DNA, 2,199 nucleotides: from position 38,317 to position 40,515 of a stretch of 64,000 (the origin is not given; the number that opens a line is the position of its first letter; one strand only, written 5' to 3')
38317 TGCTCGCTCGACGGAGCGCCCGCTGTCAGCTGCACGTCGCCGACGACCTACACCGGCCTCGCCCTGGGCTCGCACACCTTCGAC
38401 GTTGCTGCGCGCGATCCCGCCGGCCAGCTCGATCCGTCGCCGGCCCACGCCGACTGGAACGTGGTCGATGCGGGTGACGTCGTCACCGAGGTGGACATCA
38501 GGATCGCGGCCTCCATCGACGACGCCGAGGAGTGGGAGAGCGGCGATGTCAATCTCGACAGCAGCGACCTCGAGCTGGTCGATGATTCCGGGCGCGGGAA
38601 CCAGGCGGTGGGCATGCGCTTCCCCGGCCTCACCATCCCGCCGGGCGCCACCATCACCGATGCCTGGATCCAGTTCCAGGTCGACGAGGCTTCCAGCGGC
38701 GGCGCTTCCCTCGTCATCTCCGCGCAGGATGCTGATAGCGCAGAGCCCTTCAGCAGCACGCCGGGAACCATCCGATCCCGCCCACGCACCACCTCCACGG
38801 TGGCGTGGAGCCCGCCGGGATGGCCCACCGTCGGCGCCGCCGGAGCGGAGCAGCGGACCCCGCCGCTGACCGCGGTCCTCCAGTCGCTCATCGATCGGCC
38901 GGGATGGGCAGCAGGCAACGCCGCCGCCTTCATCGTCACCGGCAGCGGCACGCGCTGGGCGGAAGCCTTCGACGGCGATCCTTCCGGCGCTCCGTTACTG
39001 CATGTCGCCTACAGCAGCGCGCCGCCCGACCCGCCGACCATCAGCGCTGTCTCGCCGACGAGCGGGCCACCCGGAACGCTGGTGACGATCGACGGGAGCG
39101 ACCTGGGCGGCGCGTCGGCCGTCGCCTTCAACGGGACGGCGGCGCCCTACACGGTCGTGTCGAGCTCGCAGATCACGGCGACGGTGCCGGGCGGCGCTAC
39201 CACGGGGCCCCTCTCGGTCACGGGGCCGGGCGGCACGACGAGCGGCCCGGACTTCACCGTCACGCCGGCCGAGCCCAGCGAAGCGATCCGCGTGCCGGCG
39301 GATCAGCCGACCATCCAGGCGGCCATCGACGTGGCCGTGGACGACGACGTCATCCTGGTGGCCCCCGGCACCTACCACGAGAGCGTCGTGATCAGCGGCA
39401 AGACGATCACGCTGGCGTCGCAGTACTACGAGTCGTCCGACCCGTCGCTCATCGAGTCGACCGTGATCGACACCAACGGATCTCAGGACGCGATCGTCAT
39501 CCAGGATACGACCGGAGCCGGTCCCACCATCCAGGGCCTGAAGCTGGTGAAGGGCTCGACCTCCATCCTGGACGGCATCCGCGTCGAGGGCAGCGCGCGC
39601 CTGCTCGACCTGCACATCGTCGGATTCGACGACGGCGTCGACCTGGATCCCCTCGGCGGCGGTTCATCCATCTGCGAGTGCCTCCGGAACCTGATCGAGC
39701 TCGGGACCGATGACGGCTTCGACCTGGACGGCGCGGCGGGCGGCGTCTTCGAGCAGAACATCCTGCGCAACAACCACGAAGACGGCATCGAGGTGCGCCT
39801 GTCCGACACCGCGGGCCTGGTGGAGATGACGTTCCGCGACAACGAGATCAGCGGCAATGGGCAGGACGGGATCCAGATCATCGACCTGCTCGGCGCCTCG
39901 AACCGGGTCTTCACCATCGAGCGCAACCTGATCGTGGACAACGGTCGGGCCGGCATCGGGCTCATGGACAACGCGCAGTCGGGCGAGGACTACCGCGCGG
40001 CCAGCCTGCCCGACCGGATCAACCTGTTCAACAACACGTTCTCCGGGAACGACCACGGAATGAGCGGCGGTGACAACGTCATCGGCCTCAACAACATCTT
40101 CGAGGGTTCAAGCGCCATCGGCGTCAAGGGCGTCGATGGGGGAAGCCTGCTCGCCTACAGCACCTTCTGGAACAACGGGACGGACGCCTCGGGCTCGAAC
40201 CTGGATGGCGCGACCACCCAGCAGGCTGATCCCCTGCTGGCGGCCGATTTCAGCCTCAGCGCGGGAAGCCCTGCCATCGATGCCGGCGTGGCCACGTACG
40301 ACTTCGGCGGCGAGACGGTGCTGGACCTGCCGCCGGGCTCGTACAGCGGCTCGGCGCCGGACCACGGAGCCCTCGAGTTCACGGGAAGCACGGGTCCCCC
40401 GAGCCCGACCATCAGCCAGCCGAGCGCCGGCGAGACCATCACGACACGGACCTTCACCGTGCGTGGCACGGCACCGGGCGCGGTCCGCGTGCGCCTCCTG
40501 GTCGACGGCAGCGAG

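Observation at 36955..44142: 2362-aa secreted mosaic protein with a metallophosphoesterase core next to the phosphate regulon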

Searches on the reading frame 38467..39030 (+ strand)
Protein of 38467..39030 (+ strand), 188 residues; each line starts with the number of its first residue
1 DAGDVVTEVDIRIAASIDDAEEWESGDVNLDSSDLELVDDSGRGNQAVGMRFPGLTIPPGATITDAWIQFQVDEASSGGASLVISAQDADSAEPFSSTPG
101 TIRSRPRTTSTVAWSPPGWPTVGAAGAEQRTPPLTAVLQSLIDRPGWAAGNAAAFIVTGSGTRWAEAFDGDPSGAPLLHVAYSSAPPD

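Call 19: search_protein_families(library=pfam, proteins=[window:38467-39030:+], max_evalue=10)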
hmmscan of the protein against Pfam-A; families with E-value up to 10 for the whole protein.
seq(188 aa): 0 families

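Call 55: search_solved_structures(query=window:38530-39030:+, max_evalue=10)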
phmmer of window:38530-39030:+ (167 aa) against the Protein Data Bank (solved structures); distinct sequences matched with E-value up to 10: 0.
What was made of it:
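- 38506..39018 (+): Module 'X2' (residues 506-676), an unmodelled accessory domain that is probably binding-type. No Pfam or PDB match (calls 19, 55).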

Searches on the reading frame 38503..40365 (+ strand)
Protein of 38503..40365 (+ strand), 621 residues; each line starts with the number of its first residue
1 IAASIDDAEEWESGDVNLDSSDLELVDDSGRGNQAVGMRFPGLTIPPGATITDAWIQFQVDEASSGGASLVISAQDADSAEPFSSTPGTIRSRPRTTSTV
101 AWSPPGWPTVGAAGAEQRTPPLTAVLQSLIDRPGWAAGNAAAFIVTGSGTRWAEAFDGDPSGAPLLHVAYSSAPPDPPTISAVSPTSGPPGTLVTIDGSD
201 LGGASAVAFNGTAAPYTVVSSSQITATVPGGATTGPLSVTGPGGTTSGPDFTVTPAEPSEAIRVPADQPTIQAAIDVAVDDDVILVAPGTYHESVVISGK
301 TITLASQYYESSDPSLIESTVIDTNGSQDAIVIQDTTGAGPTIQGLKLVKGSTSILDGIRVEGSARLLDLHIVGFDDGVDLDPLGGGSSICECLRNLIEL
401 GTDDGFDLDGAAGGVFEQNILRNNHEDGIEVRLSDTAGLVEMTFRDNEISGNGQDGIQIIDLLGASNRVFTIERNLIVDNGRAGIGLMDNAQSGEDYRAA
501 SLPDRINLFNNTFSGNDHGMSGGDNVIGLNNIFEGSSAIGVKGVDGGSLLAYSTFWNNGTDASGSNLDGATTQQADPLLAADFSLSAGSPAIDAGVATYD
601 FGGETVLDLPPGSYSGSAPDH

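Call 57: find_homologous_proteins(query=window:38503-40365:+, max_evalue=0.00001)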
Query window:38503-40365:+ (621 aa): 966 proteins with E <= 0.00001 among 8000 candidates; the best 120 are listed.
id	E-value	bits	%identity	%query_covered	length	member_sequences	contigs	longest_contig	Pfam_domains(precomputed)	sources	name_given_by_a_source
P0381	2.0e-182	626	47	58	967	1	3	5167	PF13229.13,PF13715.13,PF11974.15,PF24421.2,PF17802.8,PF13620.13,PF09430.17,PF22904.4,PF17210.10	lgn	-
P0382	9.0e-182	624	48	58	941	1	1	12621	PF13229.13,PF22352.3,PF07602.18,PF05048.20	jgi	jgi:hypothetical protein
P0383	2.1e-179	616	46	59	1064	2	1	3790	PF13229.13,PF22352.3,PF17963.8,PF17892.8,PF17803.8,PF05048.20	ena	-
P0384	2.4e-168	580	43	64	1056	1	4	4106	PF13229.13,PF22352.3,PF00801.27,PF17963.8,PF07602.18,PF17892.8,PF17803.8,PF05048.20,PF18911.7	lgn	-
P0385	8.2e-168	578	41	99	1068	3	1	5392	PF13229.13,PF17963.8,PF17892.8,PF17957.8,PF17803.8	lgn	-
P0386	2.0e-167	577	43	59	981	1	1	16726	PF13229.13,PF22352.3,PF18962.8,PF05048.20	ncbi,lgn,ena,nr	ncbi:MAG TPA: right-handed parallel beta-helix repeat-containing protein [Candidatus Eisenbacteria b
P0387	2.9e-167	576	49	100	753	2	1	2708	PF13229.13,PF01833.31,PF05048.20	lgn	-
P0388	3.7e-165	569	39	59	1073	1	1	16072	PF13229.13,PF22352.3,PF05048.20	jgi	jgi:hypothetical protein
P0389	1.7e-160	554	41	99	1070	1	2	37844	PF13229.13,PF17963.8,PF17892.8,PF17957.8,PF17803.8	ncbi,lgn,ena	-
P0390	2.9e-160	553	41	56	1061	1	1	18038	PF13229.13,PF22352.3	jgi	jgi:hypothetical protein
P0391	7.6e-159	548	43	58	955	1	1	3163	PF13229.13,PF22352.3,PF03160.21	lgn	-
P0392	2.7e-158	547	43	58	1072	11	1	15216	PF13229.13,PF22352.3,PF03160.21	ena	-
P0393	2.7e-156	540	42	58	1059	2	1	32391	PF13229.13,PF22352.3,PF00801.27,PF07602.18,PF05048.20,PF18911.7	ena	-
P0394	4.8e-155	536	41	61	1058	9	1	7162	PF13229.13,PF22352.3,PF00801.27,PF07602.18,PF05048.20,PF18911.7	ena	-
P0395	8.4e-154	532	48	35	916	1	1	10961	PF00149.34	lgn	-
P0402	2.7e-150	520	55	27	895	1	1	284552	PF00149.34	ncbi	ncbi:MAG: metallophosphoesterase [Caldilineaceae bacterium]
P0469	2.3e-105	372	50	66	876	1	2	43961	PF13229.13,PF07602.18,PF24517.3,PF00149.34,PF05048.20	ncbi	-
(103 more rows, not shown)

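Call 75: find_encoding_contigs(protein=P0402, flank=8000, max_places=1)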
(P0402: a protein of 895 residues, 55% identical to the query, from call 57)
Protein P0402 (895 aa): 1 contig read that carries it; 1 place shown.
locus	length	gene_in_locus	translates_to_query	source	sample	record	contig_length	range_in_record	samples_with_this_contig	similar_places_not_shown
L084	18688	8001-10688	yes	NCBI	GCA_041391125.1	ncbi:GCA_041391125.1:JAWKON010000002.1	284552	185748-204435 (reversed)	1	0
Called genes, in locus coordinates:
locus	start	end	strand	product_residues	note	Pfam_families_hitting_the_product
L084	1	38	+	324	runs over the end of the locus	PF01040:UbiA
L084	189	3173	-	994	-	PF01011:PQQ (faint), PF13360:PQQ_2, PF13570:Beta-prop_ACSF4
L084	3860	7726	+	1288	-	PF01436:NHL (faint), PF06977:SdiA-regulated (faint), PF00801:PKD (faint), PF18911:PKD_4 (faint), PF22352:K319L-like_PKD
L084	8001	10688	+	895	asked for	PF00149:Metallophos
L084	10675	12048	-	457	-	PF18884:TSP3_bac (faint)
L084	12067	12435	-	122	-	-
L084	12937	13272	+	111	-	PF13489:Methyltransf_23 (weak), PF13847:Methyltransf_31 (weak), PF08241:Methyltransf_11 (weak), PF13649:Methyltransf_25 (weak)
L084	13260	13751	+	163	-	PF08241:Methyltransf_11, PF08242:Methyltransf_12 (weak), PF13649:Methyltransf_25 (weak)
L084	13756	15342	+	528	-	PF14907:NTP_transf_5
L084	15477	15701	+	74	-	-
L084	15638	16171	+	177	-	-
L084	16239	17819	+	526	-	-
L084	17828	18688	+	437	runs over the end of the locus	PF04932:Wzy_C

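Call 76: find_encoding_contigs(protein=P0469, flank=8000, max_places=1)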
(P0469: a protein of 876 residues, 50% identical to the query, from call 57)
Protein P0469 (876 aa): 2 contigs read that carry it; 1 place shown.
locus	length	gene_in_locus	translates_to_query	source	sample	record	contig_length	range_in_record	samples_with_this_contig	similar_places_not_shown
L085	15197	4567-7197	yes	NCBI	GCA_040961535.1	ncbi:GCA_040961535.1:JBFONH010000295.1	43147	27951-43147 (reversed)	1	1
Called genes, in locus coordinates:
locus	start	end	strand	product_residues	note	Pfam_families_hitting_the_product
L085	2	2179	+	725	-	?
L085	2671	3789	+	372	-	PF00149:Metallophos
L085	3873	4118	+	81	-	PF19891:DUF6364 (weak)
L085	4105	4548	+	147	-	PF01850:PIN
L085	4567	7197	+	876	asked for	PF07602:DUF1565 (faint), PF05048:NosD, PF13229:Beta_helix, PF24517:CBM96, PF00149:Metallophos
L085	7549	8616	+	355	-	-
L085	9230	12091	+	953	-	PF02743:dCache_1, PF00672:HAMP, PF00989:PAS, PF08448:PAS_4, PF13188:PAS_8, PF13426:PAS_9, PF01590:GAF, PF13185:GAF_2, +5 more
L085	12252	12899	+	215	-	PF00072:Response_reg, PF00196:GerE, PF08281:Sigma70_r4_2 (weak), PF13384:HTH_23 (weak)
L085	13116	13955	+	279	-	PF05598:DUF772 (weak)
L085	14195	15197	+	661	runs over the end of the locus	PF07731:Cu-oxidase_2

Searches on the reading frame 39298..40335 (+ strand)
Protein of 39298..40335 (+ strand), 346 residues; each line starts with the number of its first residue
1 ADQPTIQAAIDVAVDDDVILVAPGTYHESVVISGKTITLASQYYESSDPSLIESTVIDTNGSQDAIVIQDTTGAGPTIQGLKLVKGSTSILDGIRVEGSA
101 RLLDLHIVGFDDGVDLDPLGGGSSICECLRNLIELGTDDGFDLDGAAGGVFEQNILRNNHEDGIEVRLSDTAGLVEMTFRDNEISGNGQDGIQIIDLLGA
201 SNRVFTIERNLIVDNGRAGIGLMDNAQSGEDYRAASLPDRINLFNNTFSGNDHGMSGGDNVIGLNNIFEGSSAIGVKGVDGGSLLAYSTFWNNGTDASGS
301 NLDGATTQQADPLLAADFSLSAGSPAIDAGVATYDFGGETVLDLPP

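Call 54: search_solved_structures(query=window:39298-40335:+, max_evalue=1)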
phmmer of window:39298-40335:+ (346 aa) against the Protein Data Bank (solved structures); distinct sequences matched with E-value up to 1: 0.
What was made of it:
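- Tried and rejected: Nothing found (calls 54, 55).
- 39298..40335 (+): Right-handed parallel beta-helix (Beta_helix/NosD type). No solved relative by sequence (call 54).
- On Right-handed parallel beta-helix (CASH/NosD-type) carbohydrate-active domains: No PDB sequence relative at E<=1 (call 54).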
